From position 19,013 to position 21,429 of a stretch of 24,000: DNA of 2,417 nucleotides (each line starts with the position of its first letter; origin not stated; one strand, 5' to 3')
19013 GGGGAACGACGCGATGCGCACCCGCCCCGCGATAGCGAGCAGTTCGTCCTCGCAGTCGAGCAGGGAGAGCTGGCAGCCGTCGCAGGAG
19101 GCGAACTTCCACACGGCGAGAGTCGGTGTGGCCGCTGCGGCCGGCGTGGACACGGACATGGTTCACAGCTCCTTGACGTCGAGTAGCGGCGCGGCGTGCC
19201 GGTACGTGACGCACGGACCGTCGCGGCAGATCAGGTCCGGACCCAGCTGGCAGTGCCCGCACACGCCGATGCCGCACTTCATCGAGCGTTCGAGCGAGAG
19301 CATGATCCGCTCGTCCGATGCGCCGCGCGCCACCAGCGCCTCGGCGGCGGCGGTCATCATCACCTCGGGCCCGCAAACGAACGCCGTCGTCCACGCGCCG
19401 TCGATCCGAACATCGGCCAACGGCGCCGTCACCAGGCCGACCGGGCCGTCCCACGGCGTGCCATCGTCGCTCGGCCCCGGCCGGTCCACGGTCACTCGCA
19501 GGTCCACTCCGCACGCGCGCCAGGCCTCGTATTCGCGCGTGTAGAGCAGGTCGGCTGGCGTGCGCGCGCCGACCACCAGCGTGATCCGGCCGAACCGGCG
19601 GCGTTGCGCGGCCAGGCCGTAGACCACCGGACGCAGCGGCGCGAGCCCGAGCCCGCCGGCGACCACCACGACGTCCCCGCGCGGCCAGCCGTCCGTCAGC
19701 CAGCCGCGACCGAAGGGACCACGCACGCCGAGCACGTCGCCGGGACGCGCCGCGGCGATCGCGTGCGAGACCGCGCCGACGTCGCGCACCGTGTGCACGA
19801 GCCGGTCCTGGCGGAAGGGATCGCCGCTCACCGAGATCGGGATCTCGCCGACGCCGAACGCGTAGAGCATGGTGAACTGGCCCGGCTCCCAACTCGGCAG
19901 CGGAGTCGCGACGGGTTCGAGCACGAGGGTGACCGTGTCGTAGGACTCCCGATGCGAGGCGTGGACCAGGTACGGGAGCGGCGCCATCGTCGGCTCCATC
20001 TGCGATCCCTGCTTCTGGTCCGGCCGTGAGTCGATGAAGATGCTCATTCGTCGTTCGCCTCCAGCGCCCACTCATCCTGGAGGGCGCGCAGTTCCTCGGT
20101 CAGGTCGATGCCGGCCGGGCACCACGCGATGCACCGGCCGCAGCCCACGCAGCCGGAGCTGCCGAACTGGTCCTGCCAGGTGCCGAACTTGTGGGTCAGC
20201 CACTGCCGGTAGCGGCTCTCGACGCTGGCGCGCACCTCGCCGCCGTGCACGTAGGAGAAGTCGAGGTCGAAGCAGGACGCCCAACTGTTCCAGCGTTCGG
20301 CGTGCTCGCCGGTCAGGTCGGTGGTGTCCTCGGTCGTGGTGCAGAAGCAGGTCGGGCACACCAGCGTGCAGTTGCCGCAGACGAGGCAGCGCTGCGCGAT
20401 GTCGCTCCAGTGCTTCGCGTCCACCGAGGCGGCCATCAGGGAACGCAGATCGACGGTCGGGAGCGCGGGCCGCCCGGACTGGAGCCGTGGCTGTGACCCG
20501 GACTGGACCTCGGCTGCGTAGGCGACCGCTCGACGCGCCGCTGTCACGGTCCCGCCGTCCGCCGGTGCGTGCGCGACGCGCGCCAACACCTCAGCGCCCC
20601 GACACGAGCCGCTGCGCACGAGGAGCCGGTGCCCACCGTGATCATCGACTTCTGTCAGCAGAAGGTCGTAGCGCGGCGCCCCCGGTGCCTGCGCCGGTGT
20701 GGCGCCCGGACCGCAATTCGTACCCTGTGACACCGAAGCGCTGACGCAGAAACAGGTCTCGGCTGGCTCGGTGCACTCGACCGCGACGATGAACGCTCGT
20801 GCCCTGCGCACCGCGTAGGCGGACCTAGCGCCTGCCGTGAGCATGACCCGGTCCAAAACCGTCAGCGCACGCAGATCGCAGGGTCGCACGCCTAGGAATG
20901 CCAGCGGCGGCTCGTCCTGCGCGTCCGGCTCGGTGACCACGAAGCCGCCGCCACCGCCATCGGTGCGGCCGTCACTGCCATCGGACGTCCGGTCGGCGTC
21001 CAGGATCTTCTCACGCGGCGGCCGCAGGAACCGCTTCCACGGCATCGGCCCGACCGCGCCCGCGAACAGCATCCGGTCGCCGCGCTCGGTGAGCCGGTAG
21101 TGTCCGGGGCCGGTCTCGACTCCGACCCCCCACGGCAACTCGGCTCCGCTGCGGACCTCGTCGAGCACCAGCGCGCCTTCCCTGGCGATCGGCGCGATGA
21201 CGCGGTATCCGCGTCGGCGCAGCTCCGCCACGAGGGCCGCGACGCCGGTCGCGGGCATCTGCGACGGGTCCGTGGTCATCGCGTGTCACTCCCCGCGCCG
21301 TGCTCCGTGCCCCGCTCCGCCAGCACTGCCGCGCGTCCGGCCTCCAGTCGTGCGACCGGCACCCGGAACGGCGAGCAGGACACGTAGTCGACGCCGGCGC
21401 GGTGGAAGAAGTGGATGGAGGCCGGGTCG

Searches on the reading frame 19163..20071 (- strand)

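Call 84: search_protein_families(library=pfam, proteins=[window:19163-20071:-], max_evalue=0.001)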
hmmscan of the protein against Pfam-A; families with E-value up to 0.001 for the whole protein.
window:19163-20071:- (302 aa): 2 families
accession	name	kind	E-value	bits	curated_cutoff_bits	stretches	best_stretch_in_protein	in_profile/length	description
PF00175.26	NAD_binding_1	-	1.4e-11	45.4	22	1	137-243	2-108/109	Oxidoreductase NAD-binding domain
PF10418.14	DHODB_Fe-S_bind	-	1.5e-06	28.3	23.9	1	261-290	1-37/41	Iron-sulfur cluster binding domain of dihydroorotate dehydrogenase B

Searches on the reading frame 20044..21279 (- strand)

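Call 84: search_protein_families(library=pfam, proteins=[window:20044-21279:-], max_evalue=0.001)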
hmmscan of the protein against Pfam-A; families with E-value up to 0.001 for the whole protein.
window:20044-21279:- (411 aa): 11 families
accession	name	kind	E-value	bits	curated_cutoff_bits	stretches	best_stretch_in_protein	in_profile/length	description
PF17179.9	Fer4_22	-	6e-32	110.8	27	1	297-391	1-95/95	4Fe-4S dicluster domain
PF13237.11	Fer4_10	-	4.7e-08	33.3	25.5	0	374-389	6-21/53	4Fe-4S dicluster domain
PF13534.11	Fer4_17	-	1.3e-07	32.4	22.2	0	279-310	27-58/61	4Fe-4S dicluster domain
PF25160.1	LdpA_Fe-S-bd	-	2.5e-06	27.6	27.6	1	374-390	25-41/49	LdpA Fe-S cluster-binding domain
PF13183.11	Fer4_8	-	1.2e-05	26.2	27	1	295-391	2-68/68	4Fe-4S dicluster domain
PF12797.12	Fer4_2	-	1.9e-05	24.7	24.5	0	376-389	9-22/22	4Fe-4S binding domain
PF13746.11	Fer4_18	-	4.1e-05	24.2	27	0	363-397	47-81/114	4Fe-4S dicluster domain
PF12838.12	Fer4_7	-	6.2e-05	23.8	27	0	297-391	1-52/52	4Fe-4S dicluster domain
PF13187.11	Fer4_9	-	0.00013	22.4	27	0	297-390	1-50/52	4Fe-4S dicluster domain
PF14697.11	Fer4_21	-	0.00035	21.1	35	0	376-389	40-53/59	4Fe-4S dicluster domain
PF13484.11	Fer4_16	-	0.00063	20.9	30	0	377-391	2-16/66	4Fe-4S double cluster binding domain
